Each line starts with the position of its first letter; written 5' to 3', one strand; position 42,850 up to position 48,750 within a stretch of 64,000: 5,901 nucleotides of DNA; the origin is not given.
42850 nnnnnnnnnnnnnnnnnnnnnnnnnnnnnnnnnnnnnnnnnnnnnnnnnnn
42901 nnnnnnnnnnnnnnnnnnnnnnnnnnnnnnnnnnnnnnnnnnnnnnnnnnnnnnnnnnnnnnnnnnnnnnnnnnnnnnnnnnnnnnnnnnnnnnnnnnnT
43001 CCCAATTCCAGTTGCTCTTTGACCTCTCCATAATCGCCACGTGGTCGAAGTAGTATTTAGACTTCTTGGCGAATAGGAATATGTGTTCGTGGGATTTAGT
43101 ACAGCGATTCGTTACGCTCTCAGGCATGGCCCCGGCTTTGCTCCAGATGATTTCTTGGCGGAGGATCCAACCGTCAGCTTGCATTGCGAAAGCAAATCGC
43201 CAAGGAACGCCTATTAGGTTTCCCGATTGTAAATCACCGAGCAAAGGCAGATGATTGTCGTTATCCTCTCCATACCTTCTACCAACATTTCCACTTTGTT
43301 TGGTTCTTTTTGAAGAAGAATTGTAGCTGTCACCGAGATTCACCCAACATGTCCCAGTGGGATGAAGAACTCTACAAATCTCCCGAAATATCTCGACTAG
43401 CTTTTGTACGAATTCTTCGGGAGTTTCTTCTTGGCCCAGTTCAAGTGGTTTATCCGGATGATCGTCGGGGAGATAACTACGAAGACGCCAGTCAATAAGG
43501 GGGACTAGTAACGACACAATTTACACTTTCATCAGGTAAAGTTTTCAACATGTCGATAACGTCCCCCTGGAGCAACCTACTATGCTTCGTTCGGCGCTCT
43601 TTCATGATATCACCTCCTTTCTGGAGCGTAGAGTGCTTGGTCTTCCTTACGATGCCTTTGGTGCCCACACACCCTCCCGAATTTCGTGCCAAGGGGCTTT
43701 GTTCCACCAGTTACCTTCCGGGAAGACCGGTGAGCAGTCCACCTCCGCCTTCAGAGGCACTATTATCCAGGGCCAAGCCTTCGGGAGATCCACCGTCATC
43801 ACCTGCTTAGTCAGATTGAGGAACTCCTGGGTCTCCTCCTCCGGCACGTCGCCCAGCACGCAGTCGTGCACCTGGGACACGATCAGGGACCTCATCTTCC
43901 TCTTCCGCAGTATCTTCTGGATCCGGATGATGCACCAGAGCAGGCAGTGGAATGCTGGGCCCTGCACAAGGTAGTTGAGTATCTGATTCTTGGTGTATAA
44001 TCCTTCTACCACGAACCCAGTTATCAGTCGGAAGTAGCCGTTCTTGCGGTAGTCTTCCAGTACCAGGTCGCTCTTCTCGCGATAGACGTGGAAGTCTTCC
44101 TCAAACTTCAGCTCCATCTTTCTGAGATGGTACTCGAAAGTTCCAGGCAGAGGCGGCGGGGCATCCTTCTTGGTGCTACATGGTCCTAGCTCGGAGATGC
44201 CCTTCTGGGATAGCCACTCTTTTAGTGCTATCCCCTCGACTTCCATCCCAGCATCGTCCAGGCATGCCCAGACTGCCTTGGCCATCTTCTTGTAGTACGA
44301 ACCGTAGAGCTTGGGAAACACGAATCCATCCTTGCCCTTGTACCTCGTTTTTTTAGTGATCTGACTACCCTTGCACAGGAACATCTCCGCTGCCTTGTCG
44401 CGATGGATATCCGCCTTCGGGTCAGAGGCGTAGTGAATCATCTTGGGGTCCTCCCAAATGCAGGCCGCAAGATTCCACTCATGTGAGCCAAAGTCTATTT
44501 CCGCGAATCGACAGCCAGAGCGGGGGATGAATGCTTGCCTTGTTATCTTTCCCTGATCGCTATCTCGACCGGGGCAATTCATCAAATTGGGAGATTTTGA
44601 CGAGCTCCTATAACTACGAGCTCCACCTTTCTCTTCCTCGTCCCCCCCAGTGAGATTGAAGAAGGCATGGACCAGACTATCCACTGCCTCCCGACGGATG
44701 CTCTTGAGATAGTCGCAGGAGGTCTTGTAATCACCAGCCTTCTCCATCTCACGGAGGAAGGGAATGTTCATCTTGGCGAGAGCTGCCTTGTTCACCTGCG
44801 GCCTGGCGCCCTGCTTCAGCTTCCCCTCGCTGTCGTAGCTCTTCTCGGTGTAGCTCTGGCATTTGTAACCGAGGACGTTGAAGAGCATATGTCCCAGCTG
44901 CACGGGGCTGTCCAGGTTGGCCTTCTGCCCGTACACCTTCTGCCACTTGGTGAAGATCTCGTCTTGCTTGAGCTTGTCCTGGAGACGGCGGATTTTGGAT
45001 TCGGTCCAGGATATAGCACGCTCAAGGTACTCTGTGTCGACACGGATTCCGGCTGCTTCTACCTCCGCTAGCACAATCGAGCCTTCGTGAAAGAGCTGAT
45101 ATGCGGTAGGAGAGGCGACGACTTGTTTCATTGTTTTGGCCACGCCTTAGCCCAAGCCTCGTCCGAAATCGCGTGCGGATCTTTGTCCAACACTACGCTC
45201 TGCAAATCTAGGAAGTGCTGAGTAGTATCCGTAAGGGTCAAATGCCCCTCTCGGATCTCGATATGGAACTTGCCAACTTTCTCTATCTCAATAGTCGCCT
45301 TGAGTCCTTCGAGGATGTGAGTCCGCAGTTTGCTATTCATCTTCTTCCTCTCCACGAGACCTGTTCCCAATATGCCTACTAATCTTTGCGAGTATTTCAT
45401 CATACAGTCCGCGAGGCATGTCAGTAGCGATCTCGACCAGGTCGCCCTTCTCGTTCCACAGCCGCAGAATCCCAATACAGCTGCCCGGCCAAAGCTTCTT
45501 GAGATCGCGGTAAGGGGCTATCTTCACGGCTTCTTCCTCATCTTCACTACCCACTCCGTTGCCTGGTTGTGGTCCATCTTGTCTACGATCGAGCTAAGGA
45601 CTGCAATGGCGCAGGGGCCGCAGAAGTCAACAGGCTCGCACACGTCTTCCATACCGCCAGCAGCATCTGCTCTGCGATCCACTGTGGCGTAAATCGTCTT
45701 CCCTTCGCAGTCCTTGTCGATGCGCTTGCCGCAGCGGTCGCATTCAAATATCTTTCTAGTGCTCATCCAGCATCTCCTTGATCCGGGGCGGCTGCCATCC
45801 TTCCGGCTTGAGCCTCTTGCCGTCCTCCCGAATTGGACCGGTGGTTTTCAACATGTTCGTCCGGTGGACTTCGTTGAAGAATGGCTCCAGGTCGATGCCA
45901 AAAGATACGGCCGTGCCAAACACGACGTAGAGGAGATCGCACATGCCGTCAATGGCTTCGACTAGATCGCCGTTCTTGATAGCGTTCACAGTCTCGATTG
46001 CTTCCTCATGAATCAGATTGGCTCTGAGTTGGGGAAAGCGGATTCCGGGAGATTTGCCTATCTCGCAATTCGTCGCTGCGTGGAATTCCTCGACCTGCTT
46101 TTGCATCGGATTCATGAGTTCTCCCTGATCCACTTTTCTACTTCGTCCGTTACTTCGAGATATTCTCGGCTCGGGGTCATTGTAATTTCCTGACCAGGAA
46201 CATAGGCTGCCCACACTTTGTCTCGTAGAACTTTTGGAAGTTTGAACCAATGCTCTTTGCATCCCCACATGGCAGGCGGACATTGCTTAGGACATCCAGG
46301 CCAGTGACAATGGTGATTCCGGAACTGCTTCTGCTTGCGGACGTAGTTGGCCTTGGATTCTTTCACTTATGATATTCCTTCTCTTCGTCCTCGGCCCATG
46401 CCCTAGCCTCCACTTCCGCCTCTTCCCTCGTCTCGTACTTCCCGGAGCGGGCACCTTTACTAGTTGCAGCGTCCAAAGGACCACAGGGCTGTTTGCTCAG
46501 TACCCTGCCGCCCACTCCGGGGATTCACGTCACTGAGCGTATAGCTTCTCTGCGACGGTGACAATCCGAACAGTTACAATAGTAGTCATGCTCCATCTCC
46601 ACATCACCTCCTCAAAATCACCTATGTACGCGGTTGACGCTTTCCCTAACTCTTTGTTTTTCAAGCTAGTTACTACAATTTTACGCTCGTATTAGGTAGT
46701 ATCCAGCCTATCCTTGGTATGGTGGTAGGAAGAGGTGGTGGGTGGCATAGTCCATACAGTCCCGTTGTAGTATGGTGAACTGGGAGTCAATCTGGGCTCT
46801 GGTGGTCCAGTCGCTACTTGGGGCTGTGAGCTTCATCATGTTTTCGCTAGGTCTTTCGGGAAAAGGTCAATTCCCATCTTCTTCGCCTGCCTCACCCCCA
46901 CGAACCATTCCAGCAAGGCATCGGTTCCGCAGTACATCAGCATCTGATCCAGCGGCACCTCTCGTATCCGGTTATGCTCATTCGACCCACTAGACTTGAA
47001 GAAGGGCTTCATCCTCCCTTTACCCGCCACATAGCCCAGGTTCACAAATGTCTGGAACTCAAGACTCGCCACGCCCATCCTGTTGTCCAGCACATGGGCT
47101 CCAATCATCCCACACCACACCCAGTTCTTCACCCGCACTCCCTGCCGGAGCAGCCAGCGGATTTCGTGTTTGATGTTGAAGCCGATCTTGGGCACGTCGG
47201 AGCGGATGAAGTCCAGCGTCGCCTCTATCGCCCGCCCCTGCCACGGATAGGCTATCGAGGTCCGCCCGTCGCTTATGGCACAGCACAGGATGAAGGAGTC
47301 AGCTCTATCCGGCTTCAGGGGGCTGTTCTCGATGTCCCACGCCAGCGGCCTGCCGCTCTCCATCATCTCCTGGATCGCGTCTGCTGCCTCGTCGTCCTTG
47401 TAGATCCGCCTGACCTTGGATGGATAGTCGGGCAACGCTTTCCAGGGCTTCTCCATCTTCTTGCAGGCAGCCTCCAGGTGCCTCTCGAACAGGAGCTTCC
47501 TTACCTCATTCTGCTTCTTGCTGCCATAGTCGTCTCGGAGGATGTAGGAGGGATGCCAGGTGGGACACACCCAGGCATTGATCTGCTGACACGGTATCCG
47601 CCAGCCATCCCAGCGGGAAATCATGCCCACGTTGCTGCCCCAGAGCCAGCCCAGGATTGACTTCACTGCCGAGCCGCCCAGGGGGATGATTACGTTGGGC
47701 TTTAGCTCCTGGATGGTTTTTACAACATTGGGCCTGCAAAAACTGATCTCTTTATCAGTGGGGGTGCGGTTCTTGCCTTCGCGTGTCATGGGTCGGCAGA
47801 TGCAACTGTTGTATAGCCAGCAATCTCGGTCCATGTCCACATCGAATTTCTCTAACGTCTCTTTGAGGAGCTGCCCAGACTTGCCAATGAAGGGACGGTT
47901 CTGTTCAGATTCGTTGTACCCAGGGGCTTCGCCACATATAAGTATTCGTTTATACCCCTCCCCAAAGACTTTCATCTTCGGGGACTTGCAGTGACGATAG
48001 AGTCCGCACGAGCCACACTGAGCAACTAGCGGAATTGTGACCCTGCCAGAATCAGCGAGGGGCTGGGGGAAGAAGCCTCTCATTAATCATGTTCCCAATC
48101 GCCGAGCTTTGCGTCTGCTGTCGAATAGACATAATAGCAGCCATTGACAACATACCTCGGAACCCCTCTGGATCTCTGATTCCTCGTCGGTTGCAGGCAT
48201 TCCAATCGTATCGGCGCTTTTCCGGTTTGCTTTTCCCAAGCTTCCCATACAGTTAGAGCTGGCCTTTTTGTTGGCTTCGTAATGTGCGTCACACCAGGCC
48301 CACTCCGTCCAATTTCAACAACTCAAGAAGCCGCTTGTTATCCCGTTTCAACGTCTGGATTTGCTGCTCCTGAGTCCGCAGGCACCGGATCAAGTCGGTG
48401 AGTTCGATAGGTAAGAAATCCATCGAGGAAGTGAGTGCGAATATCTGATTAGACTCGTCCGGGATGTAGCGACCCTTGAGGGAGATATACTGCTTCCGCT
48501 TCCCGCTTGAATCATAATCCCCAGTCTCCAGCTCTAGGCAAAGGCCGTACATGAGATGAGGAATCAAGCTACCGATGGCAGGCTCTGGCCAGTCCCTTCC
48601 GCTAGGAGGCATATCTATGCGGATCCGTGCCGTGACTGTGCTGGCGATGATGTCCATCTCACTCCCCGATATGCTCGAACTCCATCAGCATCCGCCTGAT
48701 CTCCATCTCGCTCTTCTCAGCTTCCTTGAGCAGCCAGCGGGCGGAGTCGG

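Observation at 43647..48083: Family A DNA polymerase split into an exo gene (UDG-4-like + 3'-5' exo) and a pol gene separated by 1.7 kb of other genes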

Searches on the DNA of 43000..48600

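Call 54: search_rna_families(source=window, start=43000, end=48600, threshold=evalue, max_evalue=1)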
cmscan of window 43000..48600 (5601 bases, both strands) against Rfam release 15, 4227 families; matches with E-value up to 1: 1.
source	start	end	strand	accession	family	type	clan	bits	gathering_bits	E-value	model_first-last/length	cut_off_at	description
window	46813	46890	-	RF01121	sR38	Gene; snRNA; snoRNA; CD-box;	-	19.6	50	0.28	1-59/59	no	Small nucleolar RNA sR38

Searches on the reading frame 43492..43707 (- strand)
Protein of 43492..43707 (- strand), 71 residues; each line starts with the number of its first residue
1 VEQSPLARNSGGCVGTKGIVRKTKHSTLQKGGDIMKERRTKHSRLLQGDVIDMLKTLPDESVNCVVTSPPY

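Call 3: search_protein_families(library=pfam, proteins=[window:43492-43707:-], max_evalue=0.01)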
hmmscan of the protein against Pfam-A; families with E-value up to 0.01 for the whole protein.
window:43492-43707:- (71 aa): 0 families

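Call 4: search_protein_families(library=phrogs, proteins=[window:43492-43707:-], max_evalue=0.001)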
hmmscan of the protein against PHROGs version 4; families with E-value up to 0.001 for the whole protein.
window:43492-43707:- (71 aa): 4 families
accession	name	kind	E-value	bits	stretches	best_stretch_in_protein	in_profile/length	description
phrog_67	-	other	2e-09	38.1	1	36-71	115-152/743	DNA methyltransferase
phrog_6025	-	other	1.1e-07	32.6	1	38-71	7-40/192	DNA methyltransferase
phrog_18146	-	other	8.8e-05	22.6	1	35-71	247-283/452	DNA methyltransferase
phrog_12862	-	unknown function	0.00036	21.4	1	43-71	3-31/149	-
